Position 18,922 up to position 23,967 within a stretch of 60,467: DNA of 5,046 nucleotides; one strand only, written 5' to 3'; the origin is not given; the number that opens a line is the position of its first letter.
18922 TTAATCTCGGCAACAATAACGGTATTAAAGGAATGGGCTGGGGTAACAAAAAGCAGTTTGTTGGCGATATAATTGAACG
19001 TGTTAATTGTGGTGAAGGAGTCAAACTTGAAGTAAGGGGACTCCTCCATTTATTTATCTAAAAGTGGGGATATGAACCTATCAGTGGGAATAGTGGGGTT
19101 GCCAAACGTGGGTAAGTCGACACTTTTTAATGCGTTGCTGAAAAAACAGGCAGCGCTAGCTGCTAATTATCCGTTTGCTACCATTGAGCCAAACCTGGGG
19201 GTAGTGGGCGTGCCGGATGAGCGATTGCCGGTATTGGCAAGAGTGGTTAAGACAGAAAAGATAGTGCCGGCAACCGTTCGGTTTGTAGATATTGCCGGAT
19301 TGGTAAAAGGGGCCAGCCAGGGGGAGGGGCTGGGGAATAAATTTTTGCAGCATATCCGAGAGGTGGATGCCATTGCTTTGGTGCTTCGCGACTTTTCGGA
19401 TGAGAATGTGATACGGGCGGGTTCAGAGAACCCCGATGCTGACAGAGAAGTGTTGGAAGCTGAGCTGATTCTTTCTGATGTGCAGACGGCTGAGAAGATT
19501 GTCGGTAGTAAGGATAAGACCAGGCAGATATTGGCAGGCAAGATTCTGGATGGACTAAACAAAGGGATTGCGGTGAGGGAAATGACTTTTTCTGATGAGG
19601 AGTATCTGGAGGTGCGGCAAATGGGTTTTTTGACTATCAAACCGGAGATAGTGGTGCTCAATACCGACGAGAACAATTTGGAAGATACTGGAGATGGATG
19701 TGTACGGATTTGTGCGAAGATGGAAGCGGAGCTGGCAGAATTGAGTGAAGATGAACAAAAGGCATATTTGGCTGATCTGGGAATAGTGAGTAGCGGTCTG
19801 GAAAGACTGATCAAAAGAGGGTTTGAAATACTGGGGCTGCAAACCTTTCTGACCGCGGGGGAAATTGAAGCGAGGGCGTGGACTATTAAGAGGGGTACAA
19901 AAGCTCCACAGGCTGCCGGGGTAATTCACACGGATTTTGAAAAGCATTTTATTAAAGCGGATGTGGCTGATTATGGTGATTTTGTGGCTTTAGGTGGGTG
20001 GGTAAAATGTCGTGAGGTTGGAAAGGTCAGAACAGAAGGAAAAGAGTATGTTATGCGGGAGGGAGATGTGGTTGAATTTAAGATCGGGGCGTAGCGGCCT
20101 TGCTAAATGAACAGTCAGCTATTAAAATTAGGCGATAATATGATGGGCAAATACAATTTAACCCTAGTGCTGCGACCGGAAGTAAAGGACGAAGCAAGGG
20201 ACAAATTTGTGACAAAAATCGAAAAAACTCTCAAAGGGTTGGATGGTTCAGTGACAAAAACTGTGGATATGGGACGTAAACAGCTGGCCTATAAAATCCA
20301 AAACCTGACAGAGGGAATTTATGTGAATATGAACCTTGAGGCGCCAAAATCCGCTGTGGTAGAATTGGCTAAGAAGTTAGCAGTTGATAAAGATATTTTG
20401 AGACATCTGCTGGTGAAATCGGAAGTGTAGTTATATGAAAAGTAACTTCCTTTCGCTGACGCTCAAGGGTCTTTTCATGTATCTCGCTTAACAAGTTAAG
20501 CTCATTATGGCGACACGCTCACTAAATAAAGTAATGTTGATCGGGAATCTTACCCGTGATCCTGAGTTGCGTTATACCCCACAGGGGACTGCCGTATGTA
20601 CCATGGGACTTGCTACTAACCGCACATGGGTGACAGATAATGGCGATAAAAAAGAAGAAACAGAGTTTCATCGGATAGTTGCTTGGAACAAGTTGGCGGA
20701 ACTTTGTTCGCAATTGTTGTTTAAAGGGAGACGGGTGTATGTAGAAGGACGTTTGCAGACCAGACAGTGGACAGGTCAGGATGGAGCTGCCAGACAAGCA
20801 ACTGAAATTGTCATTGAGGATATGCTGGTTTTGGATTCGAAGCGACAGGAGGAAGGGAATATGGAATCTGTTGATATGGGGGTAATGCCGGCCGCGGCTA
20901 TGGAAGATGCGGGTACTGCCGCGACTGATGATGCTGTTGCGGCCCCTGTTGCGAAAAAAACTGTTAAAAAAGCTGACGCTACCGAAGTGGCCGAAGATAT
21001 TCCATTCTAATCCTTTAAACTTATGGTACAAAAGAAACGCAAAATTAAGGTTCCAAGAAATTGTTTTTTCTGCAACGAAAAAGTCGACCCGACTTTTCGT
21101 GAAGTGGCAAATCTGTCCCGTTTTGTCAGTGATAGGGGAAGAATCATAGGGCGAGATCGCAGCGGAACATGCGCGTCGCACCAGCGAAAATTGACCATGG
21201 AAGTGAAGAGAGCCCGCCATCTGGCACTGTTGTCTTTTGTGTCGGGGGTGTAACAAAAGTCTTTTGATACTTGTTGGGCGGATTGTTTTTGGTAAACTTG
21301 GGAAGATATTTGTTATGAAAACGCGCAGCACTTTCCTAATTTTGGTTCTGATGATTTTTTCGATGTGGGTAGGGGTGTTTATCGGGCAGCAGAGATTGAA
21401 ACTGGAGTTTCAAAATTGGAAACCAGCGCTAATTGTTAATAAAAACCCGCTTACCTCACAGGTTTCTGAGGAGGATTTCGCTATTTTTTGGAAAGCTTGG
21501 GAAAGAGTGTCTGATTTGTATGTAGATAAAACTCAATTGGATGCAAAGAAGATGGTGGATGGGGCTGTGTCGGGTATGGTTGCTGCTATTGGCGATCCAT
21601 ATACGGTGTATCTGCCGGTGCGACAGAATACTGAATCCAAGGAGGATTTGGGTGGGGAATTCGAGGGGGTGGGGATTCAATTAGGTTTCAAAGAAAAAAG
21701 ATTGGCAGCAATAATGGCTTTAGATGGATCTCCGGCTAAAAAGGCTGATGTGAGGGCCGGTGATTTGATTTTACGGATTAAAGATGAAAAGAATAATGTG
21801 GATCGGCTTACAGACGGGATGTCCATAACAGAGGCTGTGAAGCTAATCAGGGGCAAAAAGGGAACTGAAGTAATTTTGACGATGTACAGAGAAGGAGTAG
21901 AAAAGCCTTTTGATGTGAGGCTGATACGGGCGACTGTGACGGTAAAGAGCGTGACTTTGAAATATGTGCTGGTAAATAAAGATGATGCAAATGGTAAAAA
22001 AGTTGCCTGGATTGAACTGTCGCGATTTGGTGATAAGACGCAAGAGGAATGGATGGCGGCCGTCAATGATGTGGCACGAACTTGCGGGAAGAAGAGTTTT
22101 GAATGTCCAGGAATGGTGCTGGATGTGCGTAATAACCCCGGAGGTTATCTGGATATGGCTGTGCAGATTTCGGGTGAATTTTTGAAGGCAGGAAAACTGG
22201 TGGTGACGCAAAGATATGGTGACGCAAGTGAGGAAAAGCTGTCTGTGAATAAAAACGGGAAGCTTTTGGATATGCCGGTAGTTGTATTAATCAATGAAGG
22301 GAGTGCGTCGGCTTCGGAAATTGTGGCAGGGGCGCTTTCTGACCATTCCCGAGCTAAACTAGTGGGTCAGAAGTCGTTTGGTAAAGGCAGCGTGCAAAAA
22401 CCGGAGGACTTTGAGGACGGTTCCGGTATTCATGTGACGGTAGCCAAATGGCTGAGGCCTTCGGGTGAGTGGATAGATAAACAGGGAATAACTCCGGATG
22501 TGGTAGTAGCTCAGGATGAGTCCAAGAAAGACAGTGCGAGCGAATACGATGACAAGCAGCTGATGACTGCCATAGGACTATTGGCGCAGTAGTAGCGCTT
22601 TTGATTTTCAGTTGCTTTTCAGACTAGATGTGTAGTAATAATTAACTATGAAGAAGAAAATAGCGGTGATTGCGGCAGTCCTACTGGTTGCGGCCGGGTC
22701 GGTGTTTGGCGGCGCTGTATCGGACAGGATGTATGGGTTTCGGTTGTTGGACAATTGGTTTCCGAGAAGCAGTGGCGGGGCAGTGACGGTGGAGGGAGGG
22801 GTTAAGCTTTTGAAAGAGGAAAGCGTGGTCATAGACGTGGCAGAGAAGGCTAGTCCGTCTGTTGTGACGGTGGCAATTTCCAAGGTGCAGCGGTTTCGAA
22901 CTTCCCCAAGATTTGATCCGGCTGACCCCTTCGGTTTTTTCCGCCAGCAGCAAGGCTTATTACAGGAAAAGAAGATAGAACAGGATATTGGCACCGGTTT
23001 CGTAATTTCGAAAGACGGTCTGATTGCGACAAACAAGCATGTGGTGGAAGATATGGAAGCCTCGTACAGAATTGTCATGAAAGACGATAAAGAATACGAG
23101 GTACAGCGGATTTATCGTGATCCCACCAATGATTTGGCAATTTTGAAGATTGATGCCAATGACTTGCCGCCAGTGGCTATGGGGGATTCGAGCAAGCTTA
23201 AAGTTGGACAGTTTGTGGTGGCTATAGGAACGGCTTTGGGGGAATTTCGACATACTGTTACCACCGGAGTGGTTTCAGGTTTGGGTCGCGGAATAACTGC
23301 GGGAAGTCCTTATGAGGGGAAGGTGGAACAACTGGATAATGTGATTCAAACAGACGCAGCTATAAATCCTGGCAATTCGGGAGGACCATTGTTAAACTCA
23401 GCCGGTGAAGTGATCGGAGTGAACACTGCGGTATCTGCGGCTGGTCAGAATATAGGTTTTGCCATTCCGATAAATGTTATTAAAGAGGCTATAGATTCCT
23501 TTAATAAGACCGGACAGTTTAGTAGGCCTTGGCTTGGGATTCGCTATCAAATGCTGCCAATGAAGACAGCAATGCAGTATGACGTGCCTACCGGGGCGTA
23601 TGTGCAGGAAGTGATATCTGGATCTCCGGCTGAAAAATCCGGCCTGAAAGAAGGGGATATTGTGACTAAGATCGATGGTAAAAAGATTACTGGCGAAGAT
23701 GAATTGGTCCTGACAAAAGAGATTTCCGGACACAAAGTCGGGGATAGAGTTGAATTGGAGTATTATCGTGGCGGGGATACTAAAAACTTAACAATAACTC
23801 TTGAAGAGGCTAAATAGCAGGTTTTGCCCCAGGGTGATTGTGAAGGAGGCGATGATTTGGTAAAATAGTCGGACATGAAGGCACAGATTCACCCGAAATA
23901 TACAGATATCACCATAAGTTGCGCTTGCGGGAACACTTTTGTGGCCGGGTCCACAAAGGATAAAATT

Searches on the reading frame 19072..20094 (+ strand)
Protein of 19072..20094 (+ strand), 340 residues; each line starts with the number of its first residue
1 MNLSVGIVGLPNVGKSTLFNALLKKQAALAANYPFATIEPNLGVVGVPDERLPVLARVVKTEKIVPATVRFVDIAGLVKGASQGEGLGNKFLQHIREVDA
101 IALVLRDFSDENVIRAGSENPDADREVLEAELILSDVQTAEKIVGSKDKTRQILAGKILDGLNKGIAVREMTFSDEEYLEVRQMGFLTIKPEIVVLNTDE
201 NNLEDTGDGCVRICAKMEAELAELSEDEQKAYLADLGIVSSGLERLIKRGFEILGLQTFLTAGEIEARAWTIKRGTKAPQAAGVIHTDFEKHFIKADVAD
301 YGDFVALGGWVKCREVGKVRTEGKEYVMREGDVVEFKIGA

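Call 65: search_protein_families(library=pfam, proteins=[window:19072-20094:+], max_evalue=0.00001)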
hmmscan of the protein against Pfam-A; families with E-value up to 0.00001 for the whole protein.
window:19072-20094:+ (340 aa): 3 families
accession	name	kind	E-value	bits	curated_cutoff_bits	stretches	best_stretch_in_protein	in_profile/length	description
PF06071.19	YchF-GTPase_C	-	1.4e-34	118.5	27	1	256-338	1-83/84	Protein of unknown function (DUF933)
PF01926.29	MMR_HSR1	-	3.4e-22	79.1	21.9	1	5-111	2-86/113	50S ribosome-binding GTPase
PF02421.24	FeoB_N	-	1.5e-06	28.2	27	1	5-49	3-46/156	Ferrous iron transport protein B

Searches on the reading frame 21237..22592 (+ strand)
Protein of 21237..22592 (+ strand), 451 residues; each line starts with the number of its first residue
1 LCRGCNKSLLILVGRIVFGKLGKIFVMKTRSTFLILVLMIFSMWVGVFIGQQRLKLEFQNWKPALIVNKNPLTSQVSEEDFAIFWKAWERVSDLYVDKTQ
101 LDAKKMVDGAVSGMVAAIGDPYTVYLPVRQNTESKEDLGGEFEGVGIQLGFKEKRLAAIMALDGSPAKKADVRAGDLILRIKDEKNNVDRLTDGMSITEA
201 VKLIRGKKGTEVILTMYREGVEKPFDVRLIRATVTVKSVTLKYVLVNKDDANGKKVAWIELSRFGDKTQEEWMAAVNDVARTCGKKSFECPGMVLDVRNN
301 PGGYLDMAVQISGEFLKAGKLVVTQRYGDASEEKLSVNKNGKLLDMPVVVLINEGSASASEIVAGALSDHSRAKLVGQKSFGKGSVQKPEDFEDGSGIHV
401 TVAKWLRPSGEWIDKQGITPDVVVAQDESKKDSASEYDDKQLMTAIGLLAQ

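Call 65: search_protein_families(library=pfam, proteins=[window:21237-22592:+], max_evalue=0.00001)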
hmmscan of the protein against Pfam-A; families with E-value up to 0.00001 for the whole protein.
window:21237-22592:+ (451 aa): 4 families
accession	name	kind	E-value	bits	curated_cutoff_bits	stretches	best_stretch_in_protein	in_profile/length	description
PF03572.23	Peptidase_S41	-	1.3e-49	168.4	24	1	255-424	1-165/165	Peptidase family S41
PF22694.1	CtpB_N-like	-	4.2e-09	37.2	27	1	73-126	30-81/85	Activating protease CtpB N-terminal domain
PF13180.12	PDZ_2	-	2.9e-06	27.9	27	1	146-229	4-80/80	PDZ domain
PF17820.7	PDZ_6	-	4.7e-06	26.7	27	0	163-217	7-53/54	PDZ domain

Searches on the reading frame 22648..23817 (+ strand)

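Call 66: search_protein_families(library=pfam, proteins=[window:22648-23817:+], max_evalue=0.00001)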
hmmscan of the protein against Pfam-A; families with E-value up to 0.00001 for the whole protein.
window:22648-23817:+ (389 aa): 6 families
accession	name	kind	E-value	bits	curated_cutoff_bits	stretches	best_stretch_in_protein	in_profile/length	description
PF13365.12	Trypsin_2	-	6.2e-36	124.7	27.6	1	115-258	1-144/144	Trypsin-like peptidase domain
PF00089.32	Trypsin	-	8.7e-23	81.7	20.6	1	112-282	24-220/220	Trypsin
PF13180.12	PDZ_2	-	2.4e-19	69.9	27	1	296-385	3-80/80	PDZ domain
PF17820.7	PDZ_6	-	6.3e-09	35.9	27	1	319-353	2-36/54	PDZ domain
PF00595.29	PDZ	-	1.7e-08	35.1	23.2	1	307-349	23-59/81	PDZ domain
PF10459.15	Peptidase_S46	-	2.7e-06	26.8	22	0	233-259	624-650/698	Peptidase S46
